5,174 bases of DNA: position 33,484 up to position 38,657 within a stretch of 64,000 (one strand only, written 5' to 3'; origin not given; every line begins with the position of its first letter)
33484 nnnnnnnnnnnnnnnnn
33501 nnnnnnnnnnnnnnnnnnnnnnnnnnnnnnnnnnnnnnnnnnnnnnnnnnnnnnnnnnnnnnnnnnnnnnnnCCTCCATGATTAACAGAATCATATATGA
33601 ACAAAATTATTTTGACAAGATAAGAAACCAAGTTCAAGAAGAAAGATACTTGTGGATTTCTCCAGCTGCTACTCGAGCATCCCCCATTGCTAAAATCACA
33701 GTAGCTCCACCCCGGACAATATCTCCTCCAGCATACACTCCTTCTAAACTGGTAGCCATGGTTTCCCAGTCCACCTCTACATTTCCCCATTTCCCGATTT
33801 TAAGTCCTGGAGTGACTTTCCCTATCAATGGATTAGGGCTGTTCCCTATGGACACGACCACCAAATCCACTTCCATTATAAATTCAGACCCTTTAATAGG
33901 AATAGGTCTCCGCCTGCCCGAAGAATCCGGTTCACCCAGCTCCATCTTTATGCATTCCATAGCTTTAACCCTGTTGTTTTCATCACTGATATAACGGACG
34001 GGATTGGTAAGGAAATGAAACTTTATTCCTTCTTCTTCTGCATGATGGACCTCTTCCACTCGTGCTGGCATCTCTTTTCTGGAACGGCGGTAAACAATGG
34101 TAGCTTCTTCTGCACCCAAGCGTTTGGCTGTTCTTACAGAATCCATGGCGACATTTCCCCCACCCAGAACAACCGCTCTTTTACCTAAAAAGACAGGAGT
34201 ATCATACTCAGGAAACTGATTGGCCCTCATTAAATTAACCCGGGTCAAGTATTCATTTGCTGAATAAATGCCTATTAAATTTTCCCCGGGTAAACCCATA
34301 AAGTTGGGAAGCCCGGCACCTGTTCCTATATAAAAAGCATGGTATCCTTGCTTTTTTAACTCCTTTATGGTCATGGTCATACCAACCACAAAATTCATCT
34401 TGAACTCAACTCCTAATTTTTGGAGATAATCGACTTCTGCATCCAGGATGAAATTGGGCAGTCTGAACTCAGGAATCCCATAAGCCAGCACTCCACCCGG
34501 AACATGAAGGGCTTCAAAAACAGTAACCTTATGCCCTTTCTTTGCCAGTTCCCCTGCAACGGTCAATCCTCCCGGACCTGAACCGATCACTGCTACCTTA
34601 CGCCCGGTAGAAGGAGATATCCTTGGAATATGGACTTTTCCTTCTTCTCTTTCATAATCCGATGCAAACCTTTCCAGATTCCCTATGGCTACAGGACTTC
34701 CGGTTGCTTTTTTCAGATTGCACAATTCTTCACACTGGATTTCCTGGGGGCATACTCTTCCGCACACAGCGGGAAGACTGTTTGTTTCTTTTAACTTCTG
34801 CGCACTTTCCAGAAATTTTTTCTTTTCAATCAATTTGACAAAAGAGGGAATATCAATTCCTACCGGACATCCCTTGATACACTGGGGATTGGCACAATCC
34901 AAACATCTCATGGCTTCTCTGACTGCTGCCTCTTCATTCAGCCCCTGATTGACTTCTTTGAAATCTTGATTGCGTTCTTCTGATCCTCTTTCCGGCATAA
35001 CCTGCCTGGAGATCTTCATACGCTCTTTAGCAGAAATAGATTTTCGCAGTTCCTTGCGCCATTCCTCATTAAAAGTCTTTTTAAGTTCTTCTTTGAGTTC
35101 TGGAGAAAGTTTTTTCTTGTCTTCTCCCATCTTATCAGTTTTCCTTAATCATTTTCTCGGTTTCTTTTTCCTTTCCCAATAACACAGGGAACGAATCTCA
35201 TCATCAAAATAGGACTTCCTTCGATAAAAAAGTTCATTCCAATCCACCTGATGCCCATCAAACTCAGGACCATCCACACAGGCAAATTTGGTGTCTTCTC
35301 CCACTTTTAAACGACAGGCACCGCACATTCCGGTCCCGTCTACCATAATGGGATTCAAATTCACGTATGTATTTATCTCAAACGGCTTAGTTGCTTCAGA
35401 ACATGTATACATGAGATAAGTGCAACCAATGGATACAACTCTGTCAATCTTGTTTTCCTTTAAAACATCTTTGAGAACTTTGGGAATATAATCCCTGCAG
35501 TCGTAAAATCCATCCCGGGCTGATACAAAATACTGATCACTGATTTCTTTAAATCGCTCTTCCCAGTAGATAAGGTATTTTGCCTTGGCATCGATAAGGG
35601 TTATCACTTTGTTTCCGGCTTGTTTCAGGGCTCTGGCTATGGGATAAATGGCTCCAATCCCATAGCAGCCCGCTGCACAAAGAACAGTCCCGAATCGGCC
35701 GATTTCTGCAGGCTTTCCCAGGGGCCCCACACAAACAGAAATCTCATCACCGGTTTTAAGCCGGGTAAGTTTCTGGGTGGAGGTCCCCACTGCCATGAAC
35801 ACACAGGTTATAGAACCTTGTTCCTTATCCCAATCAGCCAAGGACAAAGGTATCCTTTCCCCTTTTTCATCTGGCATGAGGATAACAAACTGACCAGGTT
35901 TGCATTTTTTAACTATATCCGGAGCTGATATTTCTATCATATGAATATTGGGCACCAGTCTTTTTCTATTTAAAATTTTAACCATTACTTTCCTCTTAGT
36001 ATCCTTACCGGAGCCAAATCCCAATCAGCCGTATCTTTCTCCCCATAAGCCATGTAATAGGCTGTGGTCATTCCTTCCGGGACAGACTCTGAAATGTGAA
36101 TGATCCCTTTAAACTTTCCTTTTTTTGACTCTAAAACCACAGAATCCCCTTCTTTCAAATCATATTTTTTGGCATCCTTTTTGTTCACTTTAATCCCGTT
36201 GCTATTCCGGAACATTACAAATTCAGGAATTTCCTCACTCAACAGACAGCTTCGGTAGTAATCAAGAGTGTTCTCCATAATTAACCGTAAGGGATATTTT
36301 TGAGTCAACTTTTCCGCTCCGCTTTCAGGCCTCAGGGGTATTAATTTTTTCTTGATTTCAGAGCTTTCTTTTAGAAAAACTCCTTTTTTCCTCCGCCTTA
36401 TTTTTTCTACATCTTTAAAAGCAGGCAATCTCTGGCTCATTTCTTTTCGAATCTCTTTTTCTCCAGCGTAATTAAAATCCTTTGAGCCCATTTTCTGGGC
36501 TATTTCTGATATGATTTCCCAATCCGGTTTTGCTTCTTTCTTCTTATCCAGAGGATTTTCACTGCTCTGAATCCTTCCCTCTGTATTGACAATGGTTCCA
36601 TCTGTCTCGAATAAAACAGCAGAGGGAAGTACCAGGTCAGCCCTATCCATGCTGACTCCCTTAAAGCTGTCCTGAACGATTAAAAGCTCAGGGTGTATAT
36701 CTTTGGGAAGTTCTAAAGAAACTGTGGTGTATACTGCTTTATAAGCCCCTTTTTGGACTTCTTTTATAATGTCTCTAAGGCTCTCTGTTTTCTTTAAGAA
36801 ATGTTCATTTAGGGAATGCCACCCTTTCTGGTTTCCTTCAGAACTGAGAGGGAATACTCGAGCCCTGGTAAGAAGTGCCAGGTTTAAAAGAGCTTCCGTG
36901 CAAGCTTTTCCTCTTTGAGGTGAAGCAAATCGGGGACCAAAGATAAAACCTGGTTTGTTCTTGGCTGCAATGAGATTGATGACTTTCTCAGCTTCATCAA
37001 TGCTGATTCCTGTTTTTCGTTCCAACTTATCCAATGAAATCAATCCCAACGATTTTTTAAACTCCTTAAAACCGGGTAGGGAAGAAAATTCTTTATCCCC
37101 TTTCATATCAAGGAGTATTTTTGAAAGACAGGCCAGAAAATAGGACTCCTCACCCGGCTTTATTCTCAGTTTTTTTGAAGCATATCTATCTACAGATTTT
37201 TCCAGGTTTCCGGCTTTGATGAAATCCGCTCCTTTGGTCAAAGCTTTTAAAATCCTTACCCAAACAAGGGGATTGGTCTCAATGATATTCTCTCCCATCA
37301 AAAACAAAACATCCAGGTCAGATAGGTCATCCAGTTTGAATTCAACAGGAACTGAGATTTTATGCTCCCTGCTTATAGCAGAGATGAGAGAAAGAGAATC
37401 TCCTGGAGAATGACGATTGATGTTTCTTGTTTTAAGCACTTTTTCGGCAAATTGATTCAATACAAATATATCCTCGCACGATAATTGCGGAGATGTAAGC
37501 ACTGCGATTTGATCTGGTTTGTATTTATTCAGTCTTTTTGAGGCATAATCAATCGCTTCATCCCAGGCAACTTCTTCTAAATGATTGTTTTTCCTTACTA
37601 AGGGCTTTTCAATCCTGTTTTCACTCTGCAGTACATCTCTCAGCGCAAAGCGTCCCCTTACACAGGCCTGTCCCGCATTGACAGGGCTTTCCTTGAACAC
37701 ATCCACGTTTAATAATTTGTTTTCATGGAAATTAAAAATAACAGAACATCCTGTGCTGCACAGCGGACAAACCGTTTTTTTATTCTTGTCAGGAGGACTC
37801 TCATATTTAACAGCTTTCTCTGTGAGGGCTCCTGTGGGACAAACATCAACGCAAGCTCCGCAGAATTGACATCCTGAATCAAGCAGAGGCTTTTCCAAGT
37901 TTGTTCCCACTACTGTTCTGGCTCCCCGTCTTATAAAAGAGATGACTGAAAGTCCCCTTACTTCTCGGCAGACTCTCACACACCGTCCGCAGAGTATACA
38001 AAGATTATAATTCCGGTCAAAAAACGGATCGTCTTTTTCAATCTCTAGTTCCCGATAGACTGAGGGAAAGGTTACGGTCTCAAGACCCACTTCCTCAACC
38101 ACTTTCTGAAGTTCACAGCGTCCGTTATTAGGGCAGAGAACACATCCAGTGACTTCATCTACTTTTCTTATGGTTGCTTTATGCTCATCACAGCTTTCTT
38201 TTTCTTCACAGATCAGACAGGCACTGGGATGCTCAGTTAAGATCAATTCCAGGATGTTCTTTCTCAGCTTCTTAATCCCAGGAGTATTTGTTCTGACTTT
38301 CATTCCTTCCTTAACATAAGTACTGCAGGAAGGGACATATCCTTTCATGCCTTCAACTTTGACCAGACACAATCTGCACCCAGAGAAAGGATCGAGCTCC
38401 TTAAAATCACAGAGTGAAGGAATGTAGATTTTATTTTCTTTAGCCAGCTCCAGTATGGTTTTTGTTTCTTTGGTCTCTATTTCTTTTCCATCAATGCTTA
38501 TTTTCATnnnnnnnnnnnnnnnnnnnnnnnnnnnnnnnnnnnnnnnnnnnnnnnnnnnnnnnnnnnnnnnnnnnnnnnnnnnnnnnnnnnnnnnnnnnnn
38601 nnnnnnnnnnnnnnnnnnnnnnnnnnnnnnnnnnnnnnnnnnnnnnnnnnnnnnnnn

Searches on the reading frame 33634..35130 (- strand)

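Call 12: search_protein_families(library=pfam, proteins=[window:33634-35130:-])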
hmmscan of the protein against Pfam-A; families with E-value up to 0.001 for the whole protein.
window:33634-35130:- (498 aa): 12 families
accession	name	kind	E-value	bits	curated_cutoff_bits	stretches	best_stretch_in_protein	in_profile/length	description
PF14691.11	Fer4_20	-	4.9e-41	139.5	25.8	1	53-164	1-112/113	Dihydroprymidine dehydrogenase domain II, 4Fe-4S cluster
PF07992.20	Pyr_redox_2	-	2.3e-34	119.6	26.1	1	178-483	2-289/291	Pyridine nucleotide-disulphide oxidoreductase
PF00070.33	Pyr_redox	-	2.9e-11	44.2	22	2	318-391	1-77/82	Pyridine nucleotide-disulphide oxidoreductase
PF13450.12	NAD_binding_8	-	1.5e-08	35.2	21.9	1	181-216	1-36/68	NAD(P)-binding Rossmann-like domain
PF13738.12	Pyr_redox_3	-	5.1e-06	26.4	30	0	170-205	158-193/305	Pyridine nucleotide-disulphide oxidoreductase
PF01946.23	Thi4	-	4.8e-05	23.1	26.2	1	178-242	19-83/235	Thi4 family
PF01266.30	DAO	-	6.7e-05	23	27.9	1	178-212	1-35/353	FAD dependent oxidoreductase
PF13241.12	NAD_binding_7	-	0.00022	22.2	22.1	0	316-359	7-49/104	Putative NAD(P)-binding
PF00890.30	FAD_binding_2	-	0.00023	20.9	20.4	1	179-216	2-39/414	FAD binding domain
PF01262.27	AlaDh_PNT_C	-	0.00028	20.8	23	0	318-353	30-65/214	Alanine dehydrogenase/PNT, C-terminal domain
PF12831.13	FAD_oxidored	-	0.00069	19.5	27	0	179-218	2-41/416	FAD dependent oxidoreductase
PF01494.25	FAD_binding_3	-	0.00071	19.3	22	0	178-208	3-33/349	FAD binding domain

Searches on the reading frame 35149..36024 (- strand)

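Call 65: search_protein_families(library=pfam, max_evalue=0.00001, proteins=[window:35149-36024:-])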
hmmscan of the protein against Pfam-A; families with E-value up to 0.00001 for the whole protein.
window:35149-36024:- (291 aa): 1 family
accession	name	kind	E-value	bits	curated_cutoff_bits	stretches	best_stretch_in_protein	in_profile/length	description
PF10418.14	DHODB_Fe-S_bind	-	2.2e-14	53.3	23.9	1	224-261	1-41/41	Iron-sulfur cluster binding domain of dihydroorotate dehydrogenase B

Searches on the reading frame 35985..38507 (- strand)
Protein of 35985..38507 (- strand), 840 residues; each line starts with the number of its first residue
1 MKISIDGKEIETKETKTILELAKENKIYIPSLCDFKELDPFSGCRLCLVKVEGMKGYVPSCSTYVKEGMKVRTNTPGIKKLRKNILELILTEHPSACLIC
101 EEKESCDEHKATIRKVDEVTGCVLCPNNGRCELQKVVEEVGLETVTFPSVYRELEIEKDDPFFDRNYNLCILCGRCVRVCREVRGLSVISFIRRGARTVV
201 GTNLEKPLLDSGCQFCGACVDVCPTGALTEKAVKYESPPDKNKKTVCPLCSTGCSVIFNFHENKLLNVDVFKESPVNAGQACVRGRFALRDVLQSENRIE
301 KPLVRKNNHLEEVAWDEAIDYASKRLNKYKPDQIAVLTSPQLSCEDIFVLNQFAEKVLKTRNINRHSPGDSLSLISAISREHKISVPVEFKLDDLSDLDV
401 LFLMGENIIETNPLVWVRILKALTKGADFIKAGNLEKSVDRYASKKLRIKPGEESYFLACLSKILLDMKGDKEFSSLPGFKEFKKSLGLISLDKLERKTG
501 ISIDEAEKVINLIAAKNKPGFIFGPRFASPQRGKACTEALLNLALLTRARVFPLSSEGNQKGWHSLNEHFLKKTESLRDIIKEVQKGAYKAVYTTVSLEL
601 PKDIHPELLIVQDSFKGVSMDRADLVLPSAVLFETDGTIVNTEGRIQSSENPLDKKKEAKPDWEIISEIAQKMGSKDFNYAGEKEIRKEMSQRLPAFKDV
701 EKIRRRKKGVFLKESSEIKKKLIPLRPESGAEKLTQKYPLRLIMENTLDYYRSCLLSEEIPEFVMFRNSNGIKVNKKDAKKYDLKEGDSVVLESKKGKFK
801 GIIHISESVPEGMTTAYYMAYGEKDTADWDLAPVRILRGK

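Call 65: search_protein_families(library=pfam, max_evalue=0.00001, proteins=[window:35985-38507:-])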
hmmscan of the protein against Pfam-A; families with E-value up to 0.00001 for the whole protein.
window:35985-38507:- (840 aa): 8 families
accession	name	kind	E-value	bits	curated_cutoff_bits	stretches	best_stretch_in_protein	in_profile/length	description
PF00384.28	Molybdopterin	-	5.7e-38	131.3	24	1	298-671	1-352/353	Molybdopterin oxidoreductase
PF13510.11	Fer2_4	-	1.5e-16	60.7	22.8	1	2-75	5-81/82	2Fe-2S iron-sulfur cluster binding domain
PF10588.14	NADH-G_4Fe-4S_3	-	4.3e-13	49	27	1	82-107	1-26/40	NADH-ubiquinone oxidoreductase-G iron-sulfur binding region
PF22117.2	Fer4_Nqo3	-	5.9e-12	46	27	1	163-229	4-67/67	NADH-quinone oxidoreductase subunit 3, ferredoxin-like domain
PF04879.21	Molybdop_Fe4S4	-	3.3e-11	43.4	22.7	1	241-290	2-51/55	Molybdopterin oxidoreductase Fe4S4 domain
PF01568.27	Molydop_binding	-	5.6e-10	39.7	26.8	1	740-822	1-82/110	Molydopterin dinucleotide binding domain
PF12838.12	Fer4_7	-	6.6e-08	33.3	27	1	170-227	2-52/52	4Fe-4S dicluster domain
PF00037.32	Fer4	-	4e-07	30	21.1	0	213-229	8-24/24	4Fe-4S binding domain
